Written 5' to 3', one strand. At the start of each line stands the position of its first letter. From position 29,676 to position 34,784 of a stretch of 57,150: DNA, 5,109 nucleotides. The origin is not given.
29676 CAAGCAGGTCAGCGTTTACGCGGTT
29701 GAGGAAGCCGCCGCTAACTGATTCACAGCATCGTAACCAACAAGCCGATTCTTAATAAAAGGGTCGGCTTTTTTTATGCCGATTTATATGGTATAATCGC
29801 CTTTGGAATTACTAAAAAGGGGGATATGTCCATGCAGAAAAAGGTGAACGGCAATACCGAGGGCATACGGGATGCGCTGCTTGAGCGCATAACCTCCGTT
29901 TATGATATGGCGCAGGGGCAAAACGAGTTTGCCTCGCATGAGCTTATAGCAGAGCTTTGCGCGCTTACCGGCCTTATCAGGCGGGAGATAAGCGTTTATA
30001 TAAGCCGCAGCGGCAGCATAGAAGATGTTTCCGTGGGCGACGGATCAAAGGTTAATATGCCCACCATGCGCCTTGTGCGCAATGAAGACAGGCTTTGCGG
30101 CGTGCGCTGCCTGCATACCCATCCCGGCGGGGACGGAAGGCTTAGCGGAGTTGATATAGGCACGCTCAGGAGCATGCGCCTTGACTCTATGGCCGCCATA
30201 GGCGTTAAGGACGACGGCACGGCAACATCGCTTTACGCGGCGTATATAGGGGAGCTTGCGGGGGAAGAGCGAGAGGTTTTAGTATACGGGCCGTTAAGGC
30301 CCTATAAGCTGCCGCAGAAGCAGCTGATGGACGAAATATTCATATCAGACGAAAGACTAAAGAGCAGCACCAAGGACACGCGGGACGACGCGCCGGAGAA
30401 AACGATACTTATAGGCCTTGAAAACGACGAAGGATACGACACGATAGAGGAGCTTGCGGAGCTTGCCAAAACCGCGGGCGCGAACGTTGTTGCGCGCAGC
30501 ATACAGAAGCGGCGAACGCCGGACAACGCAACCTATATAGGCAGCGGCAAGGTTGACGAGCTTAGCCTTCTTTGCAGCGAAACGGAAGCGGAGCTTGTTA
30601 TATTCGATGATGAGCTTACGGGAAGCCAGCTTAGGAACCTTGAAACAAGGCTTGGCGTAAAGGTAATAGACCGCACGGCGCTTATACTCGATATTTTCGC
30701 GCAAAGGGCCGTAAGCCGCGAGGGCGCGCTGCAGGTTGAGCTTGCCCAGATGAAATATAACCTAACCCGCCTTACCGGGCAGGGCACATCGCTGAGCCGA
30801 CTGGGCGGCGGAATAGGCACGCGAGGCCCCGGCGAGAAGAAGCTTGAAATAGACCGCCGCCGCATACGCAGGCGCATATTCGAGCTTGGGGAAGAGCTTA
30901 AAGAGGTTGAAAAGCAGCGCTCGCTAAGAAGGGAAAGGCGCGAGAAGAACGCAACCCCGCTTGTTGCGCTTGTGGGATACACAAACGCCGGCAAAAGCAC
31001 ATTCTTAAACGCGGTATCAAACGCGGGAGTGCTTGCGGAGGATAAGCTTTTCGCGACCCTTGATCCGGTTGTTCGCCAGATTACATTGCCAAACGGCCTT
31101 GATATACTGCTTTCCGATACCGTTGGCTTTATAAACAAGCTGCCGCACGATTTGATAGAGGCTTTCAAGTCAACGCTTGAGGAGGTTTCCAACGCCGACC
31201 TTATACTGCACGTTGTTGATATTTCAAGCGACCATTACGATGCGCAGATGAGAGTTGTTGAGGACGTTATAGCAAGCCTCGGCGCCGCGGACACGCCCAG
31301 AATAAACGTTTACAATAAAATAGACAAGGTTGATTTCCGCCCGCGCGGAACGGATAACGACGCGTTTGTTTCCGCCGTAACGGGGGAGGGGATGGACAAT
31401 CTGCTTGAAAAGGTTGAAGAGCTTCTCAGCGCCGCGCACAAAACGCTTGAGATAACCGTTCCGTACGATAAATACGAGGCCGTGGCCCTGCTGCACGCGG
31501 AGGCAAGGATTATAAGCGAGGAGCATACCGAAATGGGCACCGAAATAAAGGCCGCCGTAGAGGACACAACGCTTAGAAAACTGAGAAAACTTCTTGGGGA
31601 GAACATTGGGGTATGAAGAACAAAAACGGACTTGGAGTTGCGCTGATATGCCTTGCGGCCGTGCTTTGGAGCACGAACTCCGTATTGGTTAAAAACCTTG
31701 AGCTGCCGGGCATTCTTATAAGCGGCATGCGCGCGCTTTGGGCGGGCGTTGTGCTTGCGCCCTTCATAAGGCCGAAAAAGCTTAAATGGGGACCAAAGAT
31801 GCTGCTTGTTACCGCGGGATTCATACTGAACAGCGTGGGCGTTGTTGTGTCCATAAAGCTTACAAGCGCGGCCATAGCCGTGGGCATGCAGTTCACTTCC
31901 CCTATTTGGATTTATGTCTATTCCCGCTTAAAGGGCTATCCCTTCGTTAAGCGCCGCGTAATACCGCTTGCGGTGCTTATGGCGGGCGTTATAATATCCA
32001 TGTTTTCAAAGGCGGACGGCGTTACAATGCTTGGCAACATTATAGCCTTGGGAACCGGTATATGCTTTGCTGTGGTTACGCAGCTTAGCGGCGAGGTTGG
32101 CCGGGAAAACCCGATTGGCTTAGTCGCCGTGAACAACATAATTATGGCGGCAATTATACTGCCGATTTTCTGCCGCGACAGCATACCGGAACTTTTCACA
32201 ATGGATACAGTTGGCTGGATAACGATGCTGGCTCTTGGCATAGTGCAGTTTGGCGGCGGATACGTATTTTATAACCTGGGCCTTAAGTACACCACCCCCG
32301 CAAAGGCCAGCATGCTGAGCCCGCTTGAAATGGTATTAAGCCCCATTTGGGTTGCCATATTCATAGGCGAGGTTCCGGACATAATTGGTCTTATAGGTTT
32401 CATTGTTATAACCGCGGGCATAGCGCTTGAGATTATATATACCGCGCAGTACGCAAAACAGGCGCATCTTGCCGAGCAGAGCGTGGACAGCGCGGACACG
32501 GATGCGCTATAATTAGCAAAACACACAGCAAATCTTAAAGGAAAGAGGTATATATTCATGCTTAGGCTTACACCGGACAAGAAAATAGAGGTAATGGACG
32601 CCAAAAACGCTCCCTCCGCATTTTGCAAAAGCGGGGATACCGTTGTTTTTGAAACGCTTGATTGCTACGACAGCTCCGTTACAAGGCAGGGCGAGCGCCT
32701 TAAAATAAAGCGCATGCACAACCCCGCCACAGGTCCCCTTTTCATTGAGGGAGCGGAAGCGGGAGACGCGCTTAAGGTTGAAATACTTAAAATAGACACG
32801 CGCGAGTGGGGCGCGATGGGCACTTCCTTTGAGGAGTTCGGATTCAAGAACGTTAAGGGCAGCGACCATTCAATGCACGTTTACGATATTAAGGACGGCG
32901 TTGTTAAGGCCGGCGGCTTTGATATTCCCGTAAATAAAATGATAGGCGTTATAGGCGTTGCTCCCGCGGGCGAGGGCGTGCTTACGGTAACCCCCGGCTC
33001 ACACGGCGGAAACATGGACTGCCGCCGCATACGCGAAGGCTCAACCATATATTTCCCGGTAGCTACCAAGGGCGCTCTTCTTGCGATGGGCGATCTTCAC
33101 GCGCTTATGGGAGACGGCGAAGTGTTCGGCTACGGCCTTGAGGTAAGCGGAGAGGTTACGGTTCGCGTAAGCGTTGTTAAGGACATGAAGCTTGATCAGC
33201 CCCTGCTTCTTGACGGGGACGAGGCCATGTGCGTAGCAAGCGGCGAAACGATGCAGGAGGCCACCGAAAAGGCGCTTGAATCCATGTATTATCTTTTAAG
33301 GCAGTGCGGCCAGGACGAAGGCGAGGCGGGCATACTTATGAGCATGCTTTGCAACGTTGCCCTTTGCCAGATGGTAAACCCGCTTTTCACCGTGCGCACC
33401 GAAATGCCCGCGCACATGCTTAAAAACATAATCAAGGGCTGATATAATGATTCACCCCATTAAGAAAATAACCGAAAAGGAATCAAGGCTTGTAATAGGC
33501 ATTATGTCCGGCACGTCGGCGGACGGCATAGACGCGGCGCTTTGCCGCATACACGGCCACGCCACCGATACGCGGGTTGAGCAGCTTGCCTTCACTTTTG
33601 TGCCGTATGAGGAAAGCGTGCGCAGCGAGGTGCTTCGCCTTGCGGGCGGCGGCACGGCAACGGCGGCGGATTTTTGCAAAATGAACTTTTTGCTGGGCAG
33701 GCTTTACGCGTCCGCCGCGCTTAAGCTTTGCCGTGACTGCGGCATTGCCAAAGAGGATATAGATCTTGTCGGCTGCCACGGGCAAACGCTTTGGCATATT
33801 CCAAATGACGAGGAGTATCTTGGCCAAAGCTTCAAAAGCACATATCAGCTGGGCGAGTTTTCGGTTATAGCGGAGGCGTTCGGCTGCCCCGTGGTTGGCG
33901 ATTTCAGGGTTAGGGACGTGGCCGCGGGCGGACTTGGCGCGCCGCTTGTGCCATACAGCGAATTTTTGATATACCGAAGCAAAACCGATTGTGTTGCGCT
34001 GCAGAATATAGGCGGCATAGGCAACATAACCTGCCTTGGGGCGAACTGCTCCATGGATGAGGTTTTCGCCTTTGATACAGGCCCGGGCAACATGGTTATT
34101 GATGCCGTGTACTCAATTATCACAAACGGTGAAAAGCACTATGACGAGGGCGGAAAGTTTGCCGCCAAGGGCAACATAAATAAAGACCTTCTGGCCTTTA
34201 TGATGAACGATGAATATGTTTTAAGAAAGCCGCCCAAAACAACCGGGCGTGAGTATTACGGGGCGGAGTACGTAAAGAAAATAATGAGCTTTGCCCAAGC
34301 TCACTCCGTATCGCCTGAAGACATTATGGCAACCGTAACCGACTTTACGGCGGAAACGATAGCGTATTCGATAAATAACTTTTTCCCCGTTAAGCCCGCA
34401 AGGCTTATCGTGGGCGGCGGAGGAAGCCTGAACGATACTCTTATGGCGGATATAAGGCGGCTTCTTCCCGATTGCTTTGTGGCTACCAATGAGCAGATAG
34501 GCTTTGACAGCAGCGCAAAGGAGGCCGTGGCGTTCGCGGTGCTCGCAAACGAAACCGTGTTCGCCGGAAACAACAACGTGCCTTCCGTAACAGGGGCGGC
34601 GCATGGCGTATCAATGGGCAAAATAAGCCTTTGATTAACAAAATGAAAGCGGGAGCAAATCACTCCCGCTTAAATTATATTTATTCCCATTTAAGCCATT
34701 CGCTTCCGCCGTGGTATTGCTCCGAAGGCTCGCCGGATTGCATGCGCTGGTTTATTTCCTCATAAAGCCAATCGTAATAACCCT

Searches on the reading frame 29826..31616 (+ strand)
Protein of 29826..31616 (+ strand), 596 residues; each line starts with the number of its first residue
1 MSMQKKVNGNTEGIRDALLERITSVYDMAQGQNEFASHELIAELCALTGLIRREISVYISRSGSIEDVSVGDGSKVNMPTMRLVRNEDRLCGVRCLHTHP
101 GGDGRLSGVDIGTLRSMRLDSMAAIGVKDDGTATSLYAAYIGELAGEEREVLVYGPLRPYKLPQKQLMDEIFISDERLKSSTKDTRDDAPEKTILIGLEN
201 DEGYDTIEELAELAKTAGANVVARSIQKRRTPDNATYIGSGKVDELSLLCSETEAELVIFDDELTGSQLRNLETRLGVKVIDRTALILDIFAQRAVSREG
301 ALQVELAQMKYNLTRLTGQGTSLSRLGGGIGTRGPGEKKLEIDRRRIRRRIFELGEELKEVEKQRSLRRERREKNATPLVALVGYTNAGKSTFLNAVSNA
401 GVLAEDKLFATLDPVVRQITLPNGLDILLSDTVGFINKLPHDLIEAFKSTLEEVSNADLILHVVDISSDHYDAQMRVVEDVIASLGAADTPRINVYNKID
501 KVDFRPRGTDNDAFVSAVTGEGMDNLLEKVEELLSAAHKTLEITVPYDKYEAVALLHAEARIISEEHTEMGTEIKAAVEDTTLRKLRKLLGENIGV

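Call 18: search_protein_families(library=pfam, proteins=[window:29826-31616:+], max_evalue=0.00001)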
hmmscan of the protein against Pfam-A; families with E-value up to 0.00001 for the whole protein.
window:29826-31616:+ (596 aa): 4 families
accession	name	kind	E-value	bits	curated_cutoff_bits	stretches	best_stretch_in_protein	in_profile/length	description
PF13167.11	GTP-bdg_N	-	2.6e-35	121.3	25.4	1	206-292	3-89/89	GTP-binding GTPase N-terminal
PF16360.10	GTP-bdg_M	-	1.7e-30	105.9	29.5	1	294-372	1-79/79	GTP-binding GTPase Middle Region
PF01926.29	MMR_HSR1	-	6e-21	75.1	21.9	1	380-498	2-113/113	50S ribosome-binding GTPase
PF19275.4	HflX_C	-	7.6e-10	39.2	26.4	1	507-591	7-92/102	HflX C-terminal domain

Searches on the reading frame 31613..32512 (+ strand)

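Call 18: search_protein_families(library=pfam, proteins=[window:31613-32512:+], max_evalue=0.00001)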
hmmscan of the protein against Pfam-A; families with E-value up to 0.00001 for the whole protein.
window:31613-32512:+ (299 aa): 1 family
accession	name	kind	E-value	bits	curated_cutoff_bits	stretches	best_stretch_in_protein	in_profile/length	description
PF00892.27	EamA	-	3.5e-25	89.3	28.2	2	140-272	2-132/135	EamA-like transporter family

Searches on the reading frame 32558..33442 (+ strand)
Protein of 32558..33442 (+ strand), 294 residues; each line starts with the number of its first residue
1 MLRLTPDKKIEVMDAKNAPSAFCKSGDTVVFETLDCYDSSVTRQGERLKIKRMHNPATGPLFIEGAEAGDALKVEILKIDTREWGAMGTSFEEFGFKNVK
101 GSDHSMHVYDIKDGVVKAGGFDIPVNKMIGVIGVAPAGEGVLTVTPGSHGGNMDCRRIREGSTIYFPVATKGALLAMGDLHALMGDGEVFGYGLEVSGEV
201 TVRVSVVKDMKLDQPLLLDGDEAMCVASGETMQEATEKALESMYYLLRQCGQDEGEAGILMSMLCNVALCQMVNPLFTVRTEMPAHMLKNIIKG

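Call 18: search_protein_families(library=pfam, proteins=[window:32558-33442:+], max_evalue=0.00001)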
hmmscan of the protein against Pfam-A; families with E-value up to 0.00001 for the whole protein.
window:32558-33442:+ (294 aa): 1 family
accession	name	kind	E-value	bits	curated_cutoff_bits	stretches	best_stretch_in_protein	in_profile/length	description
PF03069.20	FmdA_AmdA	-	3.7e-34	118.7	27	2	137-260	197-341/373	Acetamidase/Formamidase family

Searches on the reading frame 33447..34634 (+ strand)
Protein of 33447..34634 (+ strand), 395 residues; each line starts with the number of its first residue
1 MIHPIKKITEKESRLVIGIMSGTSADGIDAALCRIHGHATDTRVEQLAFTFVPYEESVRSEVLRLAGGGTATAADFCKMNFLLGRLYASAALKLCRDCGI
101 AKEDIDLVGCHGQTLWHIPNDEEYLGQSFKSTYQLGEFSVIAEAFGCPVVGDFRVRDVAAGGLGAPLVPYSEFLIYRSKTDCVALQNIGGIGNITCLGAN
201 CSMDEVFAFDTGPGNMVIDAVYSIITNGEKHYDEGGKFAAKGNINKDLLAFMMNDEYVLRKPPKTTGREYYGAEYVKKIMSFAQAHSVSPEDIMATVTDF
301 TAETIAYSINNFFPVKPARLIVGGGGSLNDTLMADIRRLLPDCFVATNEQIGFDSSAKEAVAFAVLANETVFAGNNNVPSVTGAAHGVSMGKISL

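Call 18: search_protein_families(library=pfam, proteins=[window:33447-34634:+], max_evalue=0.00001)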
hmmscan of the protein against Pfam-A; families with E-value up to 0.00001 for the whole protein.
window:33447-34634:+ (395 aa): 1 family
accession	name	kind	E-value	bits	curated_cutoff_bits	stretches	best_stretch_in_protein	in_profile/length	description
PF03702.20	AnmK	-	3.2e-98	329.6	24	1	15-393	2-364/367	Anhydro-N-acetylmuramic acid kinase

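Call 38: find_related_loci(query=window:33447-34634:+, collection=metagenome_contigs, flank=6000)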
Query window:33447-34634:+ (395 aa) in metagenome_contigs; peptide patterns used: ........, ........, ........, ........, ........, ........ (x = any residue, [..] = any of these).
108 stretches matched a pattern; 48 encode a relative of the query (tblastn E <= 1e-3); 48 distinct loci.
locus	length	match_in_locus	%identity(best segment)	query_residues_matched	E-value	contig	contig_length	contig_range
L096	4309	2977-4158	66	2-395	0e+0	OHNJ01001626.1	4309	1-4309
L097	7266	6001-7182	66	2-395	0e+0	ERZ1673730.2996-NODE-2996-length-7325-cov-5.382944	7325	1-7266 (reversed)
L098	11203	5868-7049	66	2-395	0e+0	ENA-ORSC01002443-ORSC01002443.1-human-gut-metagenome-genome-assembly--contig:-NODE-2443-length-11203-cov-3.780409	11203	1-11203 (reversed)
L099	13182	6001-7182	66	2-395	0e+0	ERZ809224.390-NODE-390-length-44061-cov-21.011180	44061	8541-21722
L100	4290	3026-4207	65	2-395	0e+0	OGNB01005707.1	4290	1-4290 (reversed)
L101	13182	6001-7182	66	2-395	0e+0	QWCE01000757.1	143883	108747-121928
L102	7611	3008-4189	66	2-395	0e+0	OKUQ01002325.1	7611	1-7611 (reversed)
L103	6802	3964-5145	66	2-395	0e+0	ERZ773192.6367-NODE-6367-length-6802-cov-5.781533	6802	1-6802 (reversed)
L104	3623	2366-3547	65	2-395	0e+0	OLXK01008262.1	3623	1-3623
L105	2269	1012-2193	66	2-395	0e+0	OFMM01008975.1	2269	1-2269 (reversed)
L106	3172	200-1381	66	2-395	0e+0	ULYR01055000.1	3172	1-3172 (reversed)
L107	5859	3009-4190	65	2-395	0e+0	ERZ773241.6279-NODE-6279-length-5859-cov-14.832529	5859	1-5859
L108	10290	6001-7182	65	2-395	0e+0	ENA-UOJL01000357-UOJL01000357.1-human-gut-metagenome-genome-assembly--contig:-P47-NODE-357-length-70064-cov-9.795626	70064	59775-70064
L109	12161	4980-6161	66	2-395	1e-180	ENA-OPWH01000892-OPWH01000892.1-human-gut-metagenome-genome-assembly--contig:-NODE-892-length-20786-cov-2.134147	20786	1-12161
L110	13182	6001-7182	65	2-395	0e+0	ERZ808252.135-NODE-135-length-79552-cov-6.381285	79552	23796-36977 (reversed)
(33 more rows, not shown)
